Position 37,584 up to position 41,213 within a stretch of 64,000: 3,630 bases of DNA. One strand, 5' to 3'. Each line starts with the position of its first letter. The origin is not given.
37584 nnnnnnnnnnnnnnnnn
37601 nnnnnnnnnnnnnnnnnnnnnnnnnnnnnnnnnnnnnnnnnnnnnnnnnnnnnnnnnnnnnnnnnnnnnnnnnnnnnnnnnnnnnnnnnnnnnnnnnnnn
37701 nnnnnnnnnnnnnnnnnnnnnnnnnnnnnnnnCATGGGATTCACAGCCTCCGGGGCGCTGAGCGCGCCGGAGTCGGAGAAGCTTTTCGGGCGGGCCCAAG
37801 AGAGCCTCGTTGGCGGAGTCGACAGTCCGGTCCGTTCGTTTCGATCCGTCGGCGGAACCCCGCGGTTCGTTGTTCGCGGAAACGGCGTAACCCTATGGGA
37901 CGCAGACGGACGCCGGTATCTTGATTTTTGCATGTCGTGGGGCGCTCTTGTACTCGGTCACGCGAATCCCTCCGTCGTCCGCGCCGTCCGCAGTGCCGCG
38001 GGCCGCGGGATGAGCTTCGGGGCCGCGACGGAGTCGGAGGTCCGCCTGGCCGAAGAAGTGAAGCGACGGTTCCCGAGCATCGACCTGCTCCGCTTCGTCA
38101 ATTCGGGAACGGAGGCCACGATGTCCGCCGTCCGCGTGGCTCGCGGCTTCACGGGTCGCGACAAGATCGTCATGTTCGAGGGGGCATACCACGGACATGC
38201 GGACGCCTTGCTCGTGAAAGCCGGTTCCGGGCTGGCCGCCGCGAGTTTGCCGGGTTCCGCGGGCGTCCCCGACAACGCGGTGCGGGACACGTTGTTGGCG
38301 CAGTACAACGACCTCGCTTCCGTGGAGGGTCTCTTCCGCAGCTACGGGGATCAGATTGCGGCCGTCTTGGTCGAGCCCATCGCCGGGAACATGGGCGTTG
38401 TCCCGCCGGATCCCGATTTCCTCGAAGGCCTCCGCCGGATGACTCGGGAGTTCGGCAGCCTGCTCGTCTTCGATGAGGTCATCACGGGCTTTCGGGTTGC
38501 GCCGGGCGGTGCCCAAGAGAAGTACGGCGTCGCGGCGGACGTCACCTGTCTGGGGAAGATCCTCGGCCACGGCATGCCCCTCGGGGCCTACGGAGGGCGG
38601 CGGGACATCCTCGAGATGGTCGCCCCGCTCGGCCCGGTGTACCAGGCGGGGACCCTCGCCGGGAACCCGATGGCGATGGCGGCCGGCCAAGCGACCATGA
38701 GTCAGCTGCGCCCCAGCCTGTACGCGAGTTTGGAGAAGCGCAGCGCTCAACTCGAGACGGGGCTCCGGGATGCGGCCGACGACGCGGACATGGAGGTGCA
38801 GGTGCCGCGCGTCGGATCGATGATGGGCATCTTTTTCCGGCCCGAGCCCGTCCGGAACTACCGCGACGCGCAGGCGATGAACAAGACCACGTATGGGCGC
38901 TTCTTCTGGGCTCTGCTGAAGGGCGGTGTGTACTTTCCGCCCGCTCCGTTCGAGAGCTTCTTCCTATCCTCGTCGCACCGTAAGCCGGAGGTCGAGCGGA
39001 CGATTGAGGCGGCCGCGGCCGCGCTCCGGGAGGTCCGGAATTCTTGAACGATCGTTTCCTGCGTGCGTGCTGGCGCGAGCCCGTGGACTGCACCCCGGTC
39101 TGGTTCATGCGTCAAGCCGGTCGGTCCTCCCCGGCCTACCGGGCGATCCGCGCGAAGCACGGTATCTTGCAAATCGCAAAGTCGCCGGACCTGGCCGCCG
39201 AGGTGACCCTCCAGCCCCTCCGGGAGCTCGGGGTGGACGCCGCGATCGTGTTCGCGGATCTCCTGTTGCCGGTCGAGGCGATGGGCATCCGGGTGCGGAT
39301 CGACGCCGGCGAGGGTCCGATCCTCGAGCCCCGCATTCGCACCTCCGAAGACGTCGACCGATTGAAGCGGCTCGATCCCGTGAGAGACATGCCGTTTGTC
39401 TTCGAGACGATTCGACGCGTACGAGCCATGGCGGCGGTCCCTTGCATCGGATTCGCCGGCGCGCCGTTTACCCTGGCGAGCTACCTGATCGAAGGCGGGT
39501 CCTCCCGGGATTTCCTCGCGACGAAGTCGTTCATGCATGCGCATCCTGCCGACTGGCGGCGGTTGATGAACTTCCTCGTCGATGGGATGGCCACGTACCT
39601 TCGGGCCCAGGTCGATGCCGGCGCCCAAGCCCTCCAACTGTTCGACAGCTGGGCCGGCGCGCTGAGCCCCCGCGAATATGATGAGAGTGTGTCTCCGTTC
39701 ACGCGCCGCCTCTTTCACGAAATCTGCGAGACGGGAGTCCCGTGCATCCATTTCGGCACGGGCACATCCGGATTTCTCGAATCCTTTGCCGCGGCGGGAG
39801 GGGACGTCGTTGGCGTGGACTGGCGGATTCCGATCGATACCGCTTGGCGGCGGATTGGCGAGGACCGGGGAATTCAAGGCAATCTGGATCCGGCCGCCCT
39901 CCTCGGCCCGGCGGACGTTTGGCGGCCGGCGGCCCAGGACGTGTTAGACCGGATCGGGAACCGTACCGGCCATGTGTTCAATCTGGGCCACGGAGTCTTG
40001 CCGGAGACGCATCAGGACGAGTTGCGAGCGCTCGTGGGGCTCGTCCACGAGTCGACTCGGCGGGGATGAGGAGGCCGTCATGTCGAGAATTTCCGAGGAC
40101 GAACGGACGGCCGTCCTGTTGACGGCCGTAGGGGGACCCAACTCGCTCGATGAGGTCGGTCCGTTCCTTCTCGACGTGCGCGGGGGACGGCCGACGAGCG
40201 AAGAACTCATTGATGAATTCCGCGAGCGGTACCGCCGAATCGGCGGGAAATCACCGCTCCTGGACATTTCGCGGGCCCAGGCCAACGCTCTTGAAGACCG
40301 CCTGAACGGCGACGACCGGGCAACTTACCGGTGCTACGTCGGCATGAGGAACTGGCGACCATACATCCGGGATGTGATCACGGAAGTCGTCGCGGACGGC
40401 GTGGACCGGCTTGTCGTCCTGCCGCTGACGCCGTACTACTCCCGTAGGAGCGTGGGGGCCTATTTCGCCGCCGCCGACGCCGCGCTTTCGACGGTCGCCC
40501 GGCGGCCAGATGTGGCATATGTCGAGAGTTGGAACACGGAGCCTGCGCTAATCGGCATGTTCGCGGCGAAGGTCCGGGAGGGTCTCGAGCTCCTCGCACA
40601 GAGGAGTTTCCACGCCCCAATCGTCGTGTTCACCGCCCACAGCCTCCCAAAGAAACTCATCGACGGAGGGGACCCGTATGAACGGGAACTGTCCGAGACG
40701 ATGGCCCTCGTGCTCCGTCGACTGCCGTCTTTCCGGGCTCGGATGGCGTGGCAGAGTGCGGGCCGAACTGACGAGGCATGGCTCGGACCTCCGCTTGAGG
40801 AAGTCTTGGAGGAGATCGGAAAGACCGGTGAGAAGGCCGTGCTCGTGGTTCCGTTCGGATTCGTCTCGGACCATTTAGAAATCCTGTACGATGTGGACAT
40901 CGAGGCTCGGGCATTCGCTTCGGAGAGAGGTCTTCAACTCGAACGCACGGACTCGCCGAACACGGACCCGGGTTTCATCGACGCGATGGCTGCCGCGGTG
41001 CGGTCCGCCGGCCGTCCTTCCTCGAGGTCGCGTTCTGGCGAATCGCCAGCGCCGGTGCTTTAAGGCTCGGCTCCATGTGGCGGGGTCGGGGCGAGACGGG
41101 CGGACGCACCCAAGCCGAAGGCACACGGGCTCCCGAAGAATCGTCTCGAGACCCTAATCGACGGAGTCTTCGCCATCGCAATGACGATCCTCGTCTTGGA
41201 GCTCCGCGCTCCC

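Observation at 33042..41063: Contiguous hemA-hemC-hemD-hemB-cld/hemQ-like-hemL-hemE-hemH operon: coproporphyrin-type (non-Ahb) heme pathway in an archaeon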

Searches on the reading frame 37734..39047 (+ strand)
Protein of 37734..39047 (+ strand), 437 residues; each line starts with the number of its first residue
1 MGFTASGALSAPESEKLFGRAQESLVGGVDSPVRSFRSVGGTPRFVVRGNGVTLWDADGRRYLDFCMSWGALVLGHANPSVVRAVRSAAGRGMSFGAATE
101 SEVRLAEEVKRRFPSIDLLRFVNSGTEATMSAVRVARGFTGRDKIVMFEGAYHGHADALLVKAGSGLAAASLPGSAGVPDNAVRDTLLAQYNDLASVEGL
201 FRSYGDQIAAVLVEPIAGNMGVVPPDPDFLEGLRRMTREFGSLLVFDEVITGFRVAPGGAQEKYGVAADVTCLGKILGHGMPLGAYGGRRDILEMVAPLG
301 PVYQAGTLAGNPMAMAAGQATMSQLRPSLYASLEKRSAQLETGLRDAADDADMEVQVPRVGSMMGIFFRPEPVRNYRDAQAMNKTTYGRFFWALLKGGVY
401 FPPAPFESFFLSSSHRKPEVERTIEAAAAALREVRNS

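Call 4: search_protein_families(library=ncbifam, proteins=[window:37734-39047:+])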
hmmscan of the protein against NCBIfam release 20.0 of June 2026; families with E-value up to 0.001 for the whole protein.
window:37734-39047:+ (437 aa): 69 families (the best 25 are shown)
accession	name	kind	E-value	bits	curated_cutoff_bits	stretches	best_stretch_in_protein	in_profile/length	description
NF000818.0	PRK00062.1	subfamily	8.5e-182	604.6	398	1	12-435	4-428/429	glutamate-1-semialdehyde 2,1-aminomutase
TIGR00713.1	hemL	equivalog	9.7e-175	581.2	527.3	1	14-433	2-422/423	glutamate-1-semialdehyde 2,1-aminomutase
NF009055.0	PRK12389.1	equivalog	2.4e-146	487.8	637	1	12-435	4-429/431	glutamate-1-semialdehyde 2,1-aminomutase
NF001864.0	PRK00615.1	equivalog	2.8e-105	352.4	706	1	13-426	6-421/433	glutamate-1-semialdehyde aminotransferase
NF041362.1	GntE_guanitoxin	equivalog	1.8e-96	323.3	525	1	11-423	5-425/426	guanitoxin biosynthesis PLP-dependent transaminase GntE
NF005453.0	PRK07046.1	subfamily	5.3e-67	226.3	425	1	11-434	27-451/453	transaminase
NF004856.0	PRK06209.1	equivalog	8.7e-66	222.3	486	1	42-432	40-414/450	glutamate-1-semialdehyde 2,1-aminomutase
TIGR00707.1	argD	subfamily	1.6e-49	168.7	410.05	1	45-377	12-338/381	acetylornithine/succinylornithine family transaminase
NF005993.0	PRK08117.1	subfamily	3.5e-48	164.3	574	1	46-372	29-371/433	aspartate aminotransferase family protein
NF004426.0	PRK05769.1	equivalog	1.1e-47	162.9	552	1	45-372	39-383/441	acetyl ornithine aminotransferase family protein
NF002874.0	PRK03244.1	equivalog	1.1e-46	159.4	457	1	41-366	23-339/399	acetylornithine transaminase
NF002985.0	PRK03715.1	equivalog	1.3e-45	155.8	568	1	31-354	6-324/395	acetylornithine transaminase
NF002797.0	PRK02936.1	equivalog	4.4e-43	147.5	496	1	46-369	15-328/385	acetylornithine transaminase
NF049976.1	AmadipTransam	equivalog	1.1e-42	146.5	650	1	45-369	17-353/416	2-aminoadipate transaminase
NF005272.0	PRK06777.1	equivalog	2.7e-42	144.8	725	1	45-368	25-358/421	4-aminobutyrate--2-oxoglutarate transaminase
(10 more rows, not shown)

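Call 5: search_protein_families(library=pfam, proteins=[window:37734-39047:+])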
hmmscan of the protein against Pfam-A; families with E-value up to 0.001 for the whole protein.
window:37734-39047:+ (437 aa): 1 family
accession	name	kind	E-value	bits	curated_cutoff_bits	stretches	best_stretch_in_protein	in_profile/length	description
PF00202.27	Aminotran_3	-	2.1e-73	247.8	30.5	1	42-383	9-358/403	Aminotransferase class-III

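Call 9: find_encoding_contigs(protein=window:37734-39047:+, flank=10000, max_places=6)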
Protein window:37734-39047:+ (437 aa): 3 contigs read that carry it; 3 places shown.
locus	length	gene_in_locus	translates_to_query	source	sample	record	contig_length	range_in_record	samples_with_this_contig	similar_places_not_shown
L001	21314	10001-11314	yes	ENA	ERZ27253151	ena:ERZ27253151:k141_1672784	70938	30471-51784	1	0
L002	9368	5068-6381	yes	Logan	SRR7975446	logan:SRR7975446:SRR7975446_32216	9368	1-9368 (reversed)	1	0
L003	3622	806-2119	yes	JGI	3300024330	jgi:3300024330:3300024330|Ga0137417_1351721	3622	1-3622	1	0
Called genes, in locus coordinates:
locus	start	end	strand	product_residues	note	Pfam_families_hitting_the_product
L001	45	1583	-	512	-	PF00171:Aldedh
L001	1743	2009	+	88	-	-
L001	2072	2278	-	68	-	-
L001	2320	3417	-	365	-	PF00155:Aminotran_1_2, PF01041:DegT_DnrJ_EryC1 (weak)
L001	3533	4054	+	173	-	PF01965:DJ-1_PfpI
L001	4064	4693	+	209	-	-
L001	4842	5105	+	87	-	-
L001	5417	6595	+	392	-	PF05201:GlutR_N, PF01488:Shikimate_DH, PF03807:F420_oxidored (weak), PF00745:GlutR_dimer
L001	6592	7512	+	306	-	PF01379:Porphobil_deam, PF03900:Porphobil_deamC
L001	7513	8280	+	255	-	PF02602:HEM4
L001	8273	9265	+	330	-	PF00490:ALAD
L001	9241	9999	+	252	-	PF06778:Chlor_dismutase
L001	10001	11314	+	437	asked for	PF00202:Aminotran_3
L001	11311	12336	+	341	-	PF01208:URO-D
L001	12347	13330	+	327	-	PF00762:Ferrochelatase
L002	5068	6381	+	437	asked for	PF00202:Aminotran_3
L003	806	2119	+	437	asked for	PF00202:Aminotran_3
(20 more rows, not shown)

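Call 78: search_solved_structures(query=window:37734-39047:+, show_alignments=0, max_evalue=1e-60)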
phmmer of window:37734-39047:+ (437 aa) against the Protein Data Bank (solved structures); distinct sequences matched with E-value up to 1e-60: 21.
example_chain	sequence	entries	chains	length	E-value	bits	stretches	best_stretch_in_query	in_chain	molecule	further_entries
3k28_A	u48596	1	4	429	6.1e-149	499.9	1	16-434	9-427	Glutamate-1-semialdehyde 2,1-aminomutase 2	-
3bs8_A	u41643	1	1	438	2e-142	478.4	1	12-434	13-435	Glutamate-1-semialdehyde 2,1-aminomutase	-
2e7u_A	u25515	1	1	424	1e-141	476.1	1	11-430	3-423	Glutamate-1-semialdehyde 2,1-aminomutase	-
4e77_A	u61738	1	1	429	1.6e-141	475.4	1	12-429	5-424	Glutamate-1-semialdehyde 2,1-aminomutase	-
6w80_A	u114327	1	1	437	7.1e-138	463.4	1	12-434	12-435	Glutamate-1-semialdehyde 2,1-aminomutase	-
5hdm_A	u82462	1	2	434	5.1e-133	447.4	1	9-431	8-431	Glutamate-1-semialdehyde 2,1-aminomutase 1, chloroplastic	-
2cfb_A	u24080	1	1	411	8.8e-132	443.3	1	26-432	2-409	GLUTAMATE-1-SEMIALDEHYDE 2,1-AMINOMUTASE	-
3fq8_A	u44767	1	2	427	2.8e-131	441.7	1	13-430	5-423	Glutamate-1-semialdehyde 2,1-aminomutase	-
2hoy_A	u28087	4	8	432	4.6e-131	440.9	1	10-430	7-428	Glutamate-1-semialdehyde 2,1-aminomutase (GSAM) apo-form | Glutamate-1-semialdehyde 2,1-aminomutase (GSAM) pmp-form | Glutamate-1-semialdehyde 2,1-aminomutase (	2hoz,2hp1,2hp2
3fqa_A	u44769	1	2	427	5.4e-131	440.7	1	13-430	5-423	Glutamate-1-semialdehyde 2,1-aminomutase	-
3fq7_A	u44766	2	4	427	7.7e-131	440.2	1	13-430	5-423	Glutamate-1-semialdehyde 2,1-aminomutase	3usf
2gsa_A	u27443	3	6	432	9.1e-131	440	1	10-430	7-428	GLUTAMATE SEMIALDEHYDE AMINOTRANSFERASE | PROTEIN (GLUTAMATE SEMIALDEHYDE AMINOTRANSFERASE)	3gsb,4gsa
5i92_A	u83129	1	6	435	3.5e-129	434.8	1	13-431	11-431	Glutamate-1-semialdehyde 2,1-aminomutase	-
3l44_A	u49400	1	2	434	3.6e-122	411.7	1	13-431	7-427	Glutamate-1-semialdehyde 2,1-aminomutase 1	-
2epj_A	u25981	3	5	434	2e-103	349.9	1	10-434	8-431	Glutamate-1-semialdehyde 2,1-aminomutase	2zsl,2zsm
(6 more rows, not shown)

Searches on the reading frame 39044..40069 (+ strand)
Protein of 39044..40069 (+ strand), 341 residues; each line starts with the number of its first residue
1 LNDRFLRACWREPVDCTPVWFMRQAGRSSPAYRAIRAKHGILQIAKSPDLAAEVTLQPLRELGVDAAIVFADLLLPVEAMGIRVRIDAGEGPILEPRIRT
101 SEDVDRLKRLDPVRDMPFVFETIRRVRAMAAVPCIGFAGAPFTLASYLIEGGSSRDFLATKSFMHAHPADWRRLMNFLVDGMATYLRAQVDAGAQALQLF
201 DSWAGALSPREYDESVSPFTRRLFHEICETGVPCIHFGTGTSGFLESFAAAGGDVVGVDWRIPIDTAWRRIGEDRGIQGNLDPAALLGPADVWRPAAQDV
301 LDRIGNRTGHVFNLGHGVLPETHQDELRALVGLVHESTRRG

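Call 4: search_protein_families(library=ncbifam, proteins=[window:39044-40069:+])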
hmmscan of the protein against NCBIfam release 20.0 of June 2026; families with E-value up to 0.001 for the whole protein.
window:39044-40069:+ (341 aa): 5 families
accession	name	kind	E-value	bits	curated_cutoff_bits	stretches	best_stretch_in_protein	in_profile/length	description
TIGR01464.1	hemE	equivalog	1.6e-120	402.2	302.95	1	5-336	2-338/338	uroporphyrinogen decarboxylase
TIGR01463.1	mtaA_cmuA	subfamily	1.9e-22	80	235.4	1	4-332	8-333/340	MtaA/CmuA family methyltransferase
NF004889.0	PRK06252.1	subfamily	8.1e-21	74.4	244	1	2-338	7-337/340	methylcobalamin:coenzyme M methyltransferase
NF041608.1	methylcob_mtaseMtbA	equivalog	2.3e-13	50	600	1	62-336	64-336/339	methylcobamide:CoM methyltransferase MtbA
NF040654.1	MtaA_Meth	equivalog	1.9e-11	43.5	400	1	3-331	5-329/337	methylcobamide:CoM methyltransferase MtaA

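Call 5: search_protein_families(library=pfam, proteins=[window:39044-40069:+])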
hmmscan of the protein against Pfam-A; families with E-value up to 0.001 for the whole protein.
window:39044-40069:+ (341 aa): 1 family
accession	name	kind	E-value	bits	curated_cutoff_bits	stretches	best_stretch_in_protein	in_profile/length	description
PF01208.23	URO-D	-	6.1e-121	404.1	23.9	1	2-336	3-345/346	Uroporphyrinogen decarboxylase (URO-D)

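Call 62: search_solved_structures(query=window:39044-40069:+, show_alignments=0, max_evalue=1e-20)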
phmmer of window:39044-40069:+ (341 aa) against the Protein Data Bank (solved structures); distinct sequences matched with E-value up to 1e-20: 20.
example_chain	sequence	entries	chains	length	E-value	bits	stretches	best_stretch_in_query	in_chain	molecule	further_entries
2inf_A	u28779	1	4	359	4.6e-95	322.1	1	2-338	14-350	Uroporphyrinogen decarboxylase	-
6w2o_A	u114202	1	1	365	1.2e-85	291.1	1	2-339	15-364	Uroporphyrinogen decarboxylase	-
4zr8_A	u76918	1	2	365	9.6e-85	288.1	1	2-338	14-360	Uroporphyrinogen decarboxylase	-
4wsh_A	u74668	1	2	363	1.4e-82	281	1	2-337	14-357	Uroporphyrinogen decarboxylase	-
2eja_A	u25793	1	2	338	2.2e-81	277.1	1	2-335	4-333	Uroporphyrinogen decarboxylase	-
4exq_A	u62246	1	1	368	3.9e-81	276.3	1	1-339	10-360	Uroporphyrinogen decarboxylase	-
3cyv_A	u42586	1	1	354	1.6e-79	271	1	2-336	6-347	Uroporphyrinogen decarboxylase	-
3gw0_A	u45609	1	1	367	5.9e-72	246.1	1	2-339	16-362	Uroporphyrinogen decarboxylase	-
1jph_A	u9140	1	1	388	4.3e-71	243.2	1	2-339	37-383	UROPORPHYRINOGEN DECARBOXYLASE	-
1r3q_A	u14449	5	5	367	4.9e-71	243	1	2-339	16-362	Uroporphyrinogen Decarboxylase | PROTEIN (UROPORPHYRINOGEN DECARBOXYLASE)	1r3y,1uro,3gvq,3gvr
1jpi_A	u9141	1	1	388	6.1e-71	242.7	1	2-339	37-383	UROPORPHYRINOGEN DECARBOXYLASE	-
3gw3_A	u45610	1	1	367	6.8e-71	242.6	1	2-339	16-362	Uroporphyrinogen decarboxylase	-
3gvv_A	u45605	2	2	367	1.3e-70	241.7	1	2-339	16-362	Uroporphyrinogen decarboxylase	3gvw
1r3v_A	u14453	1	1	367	1.8e-70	241.2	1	2-339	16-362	Uroporphyrinogen Decarboxylase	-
1r3w_A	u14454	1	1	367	1.8e-70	241.2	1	2-339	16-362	Uroporphyrinogen Decarboxylase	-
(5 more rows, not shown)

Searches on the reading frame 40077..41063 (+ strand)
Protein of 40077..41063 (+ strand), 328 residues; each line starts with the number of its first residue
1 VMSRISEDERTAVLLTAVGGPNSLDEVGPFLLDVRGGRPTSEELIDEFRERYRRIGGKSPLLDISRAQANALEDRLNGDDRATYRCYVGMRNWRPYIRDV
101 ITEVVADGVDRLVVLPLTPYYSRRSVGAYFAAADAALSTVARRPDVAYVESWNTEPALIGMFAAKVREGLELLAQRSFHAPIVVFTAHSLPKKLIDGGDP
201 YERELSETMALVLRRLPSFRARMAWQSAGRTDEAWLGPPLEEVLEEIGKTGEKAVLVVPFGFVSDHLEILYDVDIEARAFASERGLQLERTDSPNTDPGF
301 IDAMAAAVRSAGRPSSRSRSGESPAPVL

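Call 4: search_protein_families(library=ncbifam, proteins=[window:40077-41063:+])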
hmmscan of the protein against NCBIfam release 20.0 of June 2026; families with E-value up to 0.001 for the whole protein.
window:40077-41063:+ (328 aa): 3 families
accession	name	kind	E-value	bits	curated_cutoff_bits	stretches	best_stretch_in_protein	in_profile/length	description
NF009095.0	PRK12435.1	subfamily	9.4e-70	235.2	455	1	10-310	4-305/311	ferrochelatase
TIGR00109.1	hemH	equivalog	2.6e-69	234.1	124.6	1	9-310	4-319/322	ferrochelatase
NF000689.1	PRK00035.2-1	equivalog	5e-59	199.8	408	1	12-308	4-307/311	ferrochelatase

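Call 5: search_protein_families(library=pfam, proteins=[window:40077-41063:+])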
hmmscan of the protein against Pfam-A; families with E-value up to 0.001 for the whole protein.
window:40077-41063:+ (328 aa): 1 family
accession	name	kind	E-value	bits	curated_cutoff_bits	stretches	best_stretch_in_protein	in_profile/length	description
PF00762.24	Ferrochelatase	-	4.7e-81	272.7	27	1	10-310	1-315/317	Ferrochelatase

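Call 37: search_solved_structures(query=window:40080-41063:+, show_alignments=3)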
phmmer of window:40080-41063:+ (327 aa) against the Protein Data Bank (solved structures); distinct sequences matched with E-value up to 0.001: 38.
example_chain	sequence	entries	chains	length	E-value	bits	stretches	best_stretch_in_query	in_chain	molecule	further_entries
8ofl_A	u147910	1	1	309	8.6e-56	193.3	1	9-306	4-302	Coproporphyrin III ferrochelatase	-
8omm_A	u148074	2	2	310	8.6e-56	193.3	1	9-306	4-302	Coproporphyrin III ferrochelatase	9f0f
6sv3_A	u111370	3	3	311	8.6e-56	193.3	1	9-306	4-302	Ferrochelatase | Coproporphyrin III ferrochelatase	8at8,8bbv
6rwv_A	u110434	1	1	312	8.6e-56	193.3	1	9-306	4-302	Ferrochelatase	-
8aw7_A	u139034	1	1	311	8.2e-55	190.1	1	9-306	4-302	Coproporphyrin III ferrochelatase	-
9kta_A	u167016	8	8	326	1.1e-54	189.7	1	9-312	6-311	Coproporphyrin III ferrochelatase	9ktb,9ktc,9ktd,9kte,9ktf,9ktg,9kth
3goq_A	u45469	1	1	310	1.1e-54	189.7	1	10-307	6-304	Ferrochelatase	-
1ak1_A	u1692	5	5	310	2e-54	188.8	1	10-307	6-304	FERROCHELATASE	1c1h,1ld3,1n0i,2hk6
9f0g_A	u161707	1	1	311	2.1e-54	188.8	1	9-306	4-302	Coproporphyrin III ferrochelatase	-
2ac2_A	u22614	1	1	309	2.2e-54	188.7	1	10-307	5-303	Ferrochelatase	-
1doz_A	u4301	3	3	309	2.2e-54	188.7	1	10-307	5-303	FERROCHELATASE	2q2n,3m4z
1c9e_A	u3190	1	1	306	3.6e-54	188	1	12-307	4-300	PROTOHEME FERROLYASE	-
2c8j_A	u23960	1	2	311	4.1e-54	187.8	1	10-306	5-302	FERROCHELATASE 1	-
2h1v_A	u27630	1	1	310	5.4e-54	187.4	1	10-307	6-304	Ferrochelatase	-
2h1w_A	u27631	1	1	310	4.9e-53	184.3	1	10-307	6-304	Ferrochelatase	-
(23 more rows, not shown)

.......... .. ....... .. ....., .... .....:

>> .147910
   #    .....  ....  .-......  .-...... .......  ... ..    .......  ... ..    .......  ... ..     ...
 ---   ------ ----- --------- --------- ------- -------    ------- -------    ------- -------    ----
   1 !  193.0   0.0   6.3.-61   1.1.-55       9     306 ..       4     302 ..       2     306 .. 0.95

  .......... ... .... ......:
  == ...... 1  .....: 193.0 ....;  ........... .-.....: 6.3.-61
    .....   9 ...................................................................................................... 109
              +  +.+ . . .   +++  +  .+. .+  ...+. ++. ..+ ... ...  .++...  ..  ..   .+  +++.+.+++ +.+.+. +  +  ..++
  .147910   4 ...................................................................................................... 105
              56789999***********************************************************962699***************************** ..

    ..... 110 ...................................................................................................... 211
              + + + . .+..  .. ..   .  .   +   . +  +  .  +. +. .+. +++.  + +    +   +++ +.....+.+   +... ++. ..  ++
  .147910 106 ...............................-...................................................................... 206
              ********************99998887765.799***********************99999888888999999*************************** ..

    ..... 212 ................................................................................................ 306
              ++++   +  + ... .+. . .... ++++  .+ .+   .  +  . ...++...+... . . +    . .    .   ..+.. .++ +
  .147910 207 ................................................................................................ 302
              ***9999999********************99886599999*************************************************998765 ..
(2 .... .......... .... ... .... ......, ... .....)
